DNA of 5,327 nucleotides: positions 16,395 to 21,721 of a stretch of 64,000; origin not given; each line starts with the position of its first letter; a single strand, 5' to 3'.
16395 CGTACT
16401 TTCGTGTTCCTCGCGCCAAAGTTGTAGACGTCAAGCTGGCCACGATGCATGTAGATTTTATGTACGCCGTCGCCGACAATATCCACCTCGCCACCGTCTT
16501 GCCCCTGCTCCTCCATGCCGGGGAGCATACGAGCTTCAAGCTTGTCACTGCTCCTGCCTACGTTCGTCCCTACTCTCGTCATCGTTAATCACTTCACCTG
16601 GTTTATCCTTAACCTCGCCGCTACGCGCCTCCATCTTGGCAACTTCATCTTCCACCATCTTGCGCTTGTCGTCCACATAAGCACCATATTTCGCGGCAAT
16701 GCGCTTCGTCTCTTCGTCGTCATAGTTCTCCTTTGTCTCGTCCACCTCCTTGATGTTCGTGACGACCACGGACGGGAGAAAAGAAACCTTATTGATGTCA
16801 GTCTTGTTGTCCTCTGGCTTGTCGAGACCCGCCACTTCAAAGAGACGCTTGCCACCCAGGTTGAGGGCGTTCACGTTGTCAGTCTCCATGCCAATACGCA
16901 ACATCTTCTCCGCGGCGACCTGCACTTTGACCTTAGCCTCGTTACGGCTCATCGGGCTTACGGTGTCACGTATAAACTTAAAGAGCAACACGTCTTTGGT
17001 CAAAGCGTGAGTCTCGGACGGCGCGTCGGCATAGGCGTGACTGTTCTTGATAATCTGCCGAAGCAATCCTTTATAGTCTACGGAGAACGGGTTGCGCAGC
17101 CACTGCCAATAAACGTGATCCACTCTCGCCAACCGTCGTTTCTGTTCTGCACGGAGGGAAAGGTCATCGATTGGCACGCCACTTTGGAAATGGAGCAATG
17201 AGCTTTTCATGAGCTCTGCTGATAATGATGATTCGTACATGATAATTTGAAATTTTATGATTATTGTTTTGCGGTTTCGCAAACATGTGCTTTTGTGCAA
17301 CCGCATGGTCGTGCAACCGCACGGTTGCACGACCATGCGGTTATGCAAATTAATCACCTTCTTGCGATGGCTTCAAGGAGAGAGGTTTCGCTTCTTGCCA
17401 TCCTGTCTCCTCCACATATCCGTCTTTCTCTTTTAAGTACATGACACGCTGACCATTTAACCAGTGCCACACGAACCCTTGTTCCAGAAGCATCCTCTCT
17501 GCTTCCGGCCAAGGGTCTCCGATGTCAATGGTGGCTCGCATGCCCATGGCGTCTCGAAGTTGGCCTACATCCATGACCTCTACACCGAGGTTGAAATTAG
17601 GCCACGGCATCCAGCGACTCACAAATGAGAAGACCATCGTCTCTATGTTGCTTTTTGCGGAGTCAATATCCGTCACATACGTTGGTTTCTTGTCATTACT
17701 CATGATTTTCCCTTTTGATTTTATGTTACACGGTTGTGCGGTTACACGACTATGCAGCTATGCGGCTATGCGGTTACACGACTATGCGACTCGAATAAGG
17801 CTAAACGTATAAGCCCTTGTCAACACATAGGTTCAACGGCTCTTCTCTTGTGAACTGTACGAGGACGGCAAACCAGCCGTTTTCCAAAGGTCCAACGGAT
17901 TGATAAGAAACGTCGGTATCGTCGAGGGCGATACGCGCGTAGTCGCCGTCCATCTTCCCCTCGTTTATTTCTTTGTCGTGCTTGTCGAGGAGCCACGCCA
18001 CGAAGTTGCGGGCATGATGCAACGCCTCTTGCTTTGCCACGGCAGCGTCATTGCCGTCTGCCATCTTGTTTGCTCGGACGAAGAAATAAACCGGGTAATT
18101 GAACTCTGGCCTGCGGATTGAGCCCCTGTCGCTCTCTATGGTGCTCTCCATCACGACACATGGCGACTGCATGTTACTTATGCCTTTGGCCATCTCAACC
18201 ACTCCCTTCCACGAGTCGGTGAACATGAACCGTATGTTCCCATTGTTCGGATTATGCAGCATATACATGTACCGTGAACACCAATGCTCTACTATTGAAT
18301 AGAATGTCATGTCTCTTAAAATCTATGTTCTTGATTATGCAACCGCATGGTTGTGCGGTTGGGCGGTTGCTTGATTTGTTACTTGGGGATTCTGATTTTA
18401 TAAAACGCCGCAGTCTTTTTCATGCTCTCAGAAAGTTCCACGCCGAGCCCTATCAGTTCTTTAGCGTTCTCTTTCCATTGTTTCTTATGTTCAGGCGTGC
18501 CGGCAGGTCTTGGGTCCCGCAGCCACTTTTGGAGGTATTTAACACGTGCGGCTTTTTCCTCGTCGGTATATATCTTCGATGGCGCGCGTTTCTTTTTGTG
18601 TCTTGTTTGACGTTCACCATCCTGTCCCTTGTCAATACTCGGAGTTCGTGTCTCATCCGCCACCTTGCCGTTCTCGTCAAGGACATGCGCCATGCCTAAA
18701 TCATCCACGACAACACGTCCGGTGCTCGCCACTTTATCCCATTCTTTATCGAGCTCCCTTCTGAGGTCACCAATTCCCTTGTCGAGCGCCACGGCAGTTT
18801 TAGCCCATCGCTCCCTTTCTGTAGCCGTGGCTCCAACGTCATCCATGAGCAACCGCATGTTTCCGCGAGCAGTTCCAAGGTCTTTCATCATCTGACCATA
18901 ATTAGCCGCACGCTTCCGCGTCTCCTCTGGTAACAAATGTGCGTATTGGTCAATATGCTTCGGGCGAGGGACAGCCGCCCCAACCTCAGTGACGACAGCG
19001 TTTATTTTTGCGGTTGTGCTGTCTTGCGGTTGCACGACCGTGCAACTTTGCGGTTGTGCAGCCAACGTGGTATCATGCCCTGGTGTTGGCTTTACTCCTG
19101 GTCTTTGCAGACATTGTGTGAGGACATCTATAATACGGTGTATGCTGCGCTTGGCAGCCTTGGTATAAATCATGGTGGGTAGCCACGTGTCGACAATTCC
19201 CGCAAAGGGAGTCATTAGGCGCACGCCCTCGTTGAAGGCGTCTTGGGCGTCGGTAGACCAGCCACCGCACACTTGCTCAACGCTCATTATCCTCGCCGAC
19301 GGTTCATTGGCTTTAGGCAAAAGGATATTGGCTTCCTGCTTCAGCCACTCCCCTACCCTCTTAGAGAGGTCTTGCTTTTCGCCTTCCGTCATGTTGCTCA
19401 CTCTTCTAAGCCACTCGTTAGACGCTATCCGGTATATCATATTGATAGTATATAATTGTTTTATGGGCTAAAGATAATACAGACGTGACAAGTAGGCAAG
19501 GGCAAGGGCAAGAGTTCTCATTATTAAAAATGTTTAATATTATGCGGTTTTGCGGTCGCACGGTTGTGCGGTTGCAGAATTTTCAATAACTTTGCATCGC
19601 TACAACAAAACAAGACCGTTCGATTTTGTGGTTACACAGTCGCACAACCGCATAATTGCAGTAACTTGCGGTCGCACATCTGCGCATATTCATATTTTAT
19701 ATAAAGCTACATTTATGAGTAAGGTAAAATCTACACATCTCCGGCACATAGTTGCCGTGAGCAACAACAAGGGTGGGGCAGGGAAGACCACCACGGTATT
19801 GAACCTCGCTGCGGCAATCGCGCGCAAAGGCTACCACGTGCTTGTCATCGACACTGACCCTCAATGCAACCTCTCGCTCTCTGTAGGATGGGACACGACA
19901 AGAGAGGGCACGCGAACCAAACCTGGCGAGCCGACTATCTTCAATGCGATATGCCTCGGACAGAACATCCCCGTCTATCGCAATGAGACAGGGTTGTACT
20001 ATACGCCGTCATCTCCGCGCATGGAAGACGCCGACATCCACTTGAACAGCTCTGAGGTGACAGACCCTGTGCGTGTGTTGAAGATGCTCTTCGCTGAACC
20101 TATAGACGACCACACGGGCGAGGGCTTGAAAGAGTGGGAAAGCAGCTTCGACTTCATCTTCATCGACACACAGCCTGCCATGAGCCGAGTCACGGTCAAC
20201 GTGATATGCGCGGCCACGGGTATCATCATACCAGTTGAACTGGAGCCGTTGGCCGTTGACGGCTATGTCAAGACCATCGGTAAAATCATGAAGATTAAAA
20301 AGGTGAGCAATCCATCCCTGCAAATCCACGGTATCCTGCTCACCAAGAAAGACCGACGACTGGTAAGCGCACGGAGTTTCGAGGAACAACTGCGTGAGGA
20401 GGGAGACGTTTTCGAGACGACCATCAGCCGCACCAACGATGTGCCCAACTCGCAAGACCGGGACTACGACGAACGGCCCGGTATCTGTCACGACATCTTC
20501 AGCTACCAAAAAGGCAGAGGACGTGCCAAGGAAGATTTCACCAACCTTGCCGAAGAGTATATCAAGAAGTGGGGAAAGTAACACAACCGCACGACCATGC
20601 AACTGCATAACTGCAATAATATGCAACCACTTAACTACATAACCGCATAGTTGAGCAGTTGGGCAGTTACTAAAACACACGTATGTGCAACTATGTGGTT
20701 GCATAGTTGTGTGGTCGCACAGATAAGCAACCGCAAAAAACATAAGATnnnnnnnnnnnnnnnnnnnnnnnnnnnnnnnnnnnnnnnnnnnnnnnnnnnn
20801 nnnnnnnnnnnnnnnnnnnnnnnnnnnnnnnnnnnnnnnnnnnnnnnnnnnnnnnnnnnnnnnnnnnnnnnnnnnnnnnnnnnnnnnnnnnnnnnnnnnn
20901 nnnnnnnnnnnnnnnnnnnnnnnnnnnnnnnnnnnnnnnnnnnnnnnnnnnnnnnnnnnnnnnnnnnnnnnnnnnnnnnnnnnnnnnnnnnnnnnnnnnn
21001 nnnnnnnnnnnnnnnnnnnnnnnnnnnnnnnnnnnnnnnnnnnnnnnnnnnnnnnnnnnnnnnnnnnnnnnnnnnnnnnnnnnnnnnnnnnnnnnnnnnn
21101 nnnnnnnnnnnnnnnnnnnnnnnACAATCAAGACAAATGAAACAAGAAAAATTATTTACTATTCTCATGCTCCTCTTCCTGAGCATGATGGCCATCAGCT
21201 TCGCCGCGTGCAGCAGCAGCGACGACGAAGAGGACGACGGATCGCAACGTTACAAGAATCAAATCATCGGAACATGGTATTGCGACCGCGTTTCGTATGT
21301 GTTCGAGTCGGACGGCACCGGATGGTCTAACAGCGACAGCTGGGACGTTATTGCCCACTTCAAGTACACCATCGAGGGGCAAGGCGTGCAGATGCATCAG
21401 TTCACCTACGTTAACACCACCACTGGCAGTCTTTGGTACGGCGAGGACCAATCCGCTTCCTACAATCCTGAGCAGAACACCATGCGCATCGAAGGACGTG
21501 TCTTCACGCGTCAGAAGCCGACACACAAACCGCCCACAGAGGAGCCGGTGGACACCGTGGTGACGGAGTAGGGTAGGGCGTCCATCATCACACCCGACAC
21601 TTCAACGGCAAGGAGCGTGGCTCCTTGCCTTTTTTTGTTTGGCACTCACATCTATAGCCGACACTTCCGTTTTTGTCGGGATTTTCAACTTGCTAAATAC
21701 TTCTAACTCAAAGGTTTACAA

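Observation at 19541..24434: Plasmid-type maintenance module (ParA, small centromere-binding candidate, iteron origin, Rep_3 initiator, DnaC-like loader) inside a tailed-phage genome: candidate Bacteroidota phage-plasmid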

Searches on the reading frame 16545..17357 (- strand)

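Call 25: search_protein_families(library=pfam, proteins=[window:16545-17357:-], max_evalue=0.01)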
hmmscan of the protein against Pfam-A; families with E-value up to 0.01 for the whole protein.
window:16545-17357:- (270 aa): 0 families

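Call 27: search_protein_families(library=phrogs, proteins=[window:16545-17357:-], max_evalue=0.01)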
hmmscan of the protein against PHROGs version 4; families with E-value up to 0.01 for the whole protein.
window:16545-17357:- (270 aa): 1 family
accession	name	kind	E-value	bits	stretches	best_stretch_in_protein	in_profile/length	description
phrog_4187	-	unknown function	0.0066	17.2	0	202-242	182-222/237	-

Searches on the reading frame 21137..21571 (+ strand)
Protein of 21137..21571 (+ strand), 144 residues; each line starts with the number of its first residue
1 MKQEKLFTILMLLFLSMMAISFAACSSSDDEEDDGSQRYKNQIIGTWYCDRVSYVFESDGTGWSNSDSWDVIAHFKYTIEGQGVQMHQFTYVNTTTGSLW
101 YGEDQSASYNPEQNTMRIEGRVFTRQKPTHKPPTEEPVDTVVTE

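Call 6: search_protein_families(library=pfam, proteins=[window:21137-21571:+], max_evalue=0.01)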
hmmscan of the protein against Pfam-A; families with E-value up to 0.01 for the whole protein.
window:21137-21571:+ (144 aa): 1 family
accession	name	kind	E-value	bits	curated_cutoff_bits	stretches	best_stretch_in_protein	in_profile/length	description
PF18692.7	DUF5640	-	2.5e-05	24.5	28.5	1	41-91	1-51/85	Family of unknown function (DUF5640)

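Call 8: search_protein_families(library=phrogs, proteins=[window:21137-21571:+], max_evalue=0.001)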
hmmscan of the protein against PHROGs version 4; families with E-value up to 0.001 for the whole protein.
window:21137-21571:+ (144 aa): 0 families

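Call 49: search_protein_families(library=ncbifam, proteins=[window:21137-21571:+], max_evalue=0.01)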
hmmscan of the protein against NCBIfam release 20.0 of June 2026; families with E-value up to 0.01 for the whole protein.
window:21137-21571:+ (144 aa): 2 families
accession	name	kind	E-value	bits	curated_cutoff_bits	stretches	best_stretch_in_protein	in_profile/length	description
NF053689.1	BamJ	equivalog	0.00033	21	100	1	8-138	5-130/184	BamJ family beta-barrel-assembly machinery protein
NF050142.1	PG1828_fam_lipo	equivalog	0.0039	17.9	50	1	10-32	4-26/59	PG1828 family lipoprotein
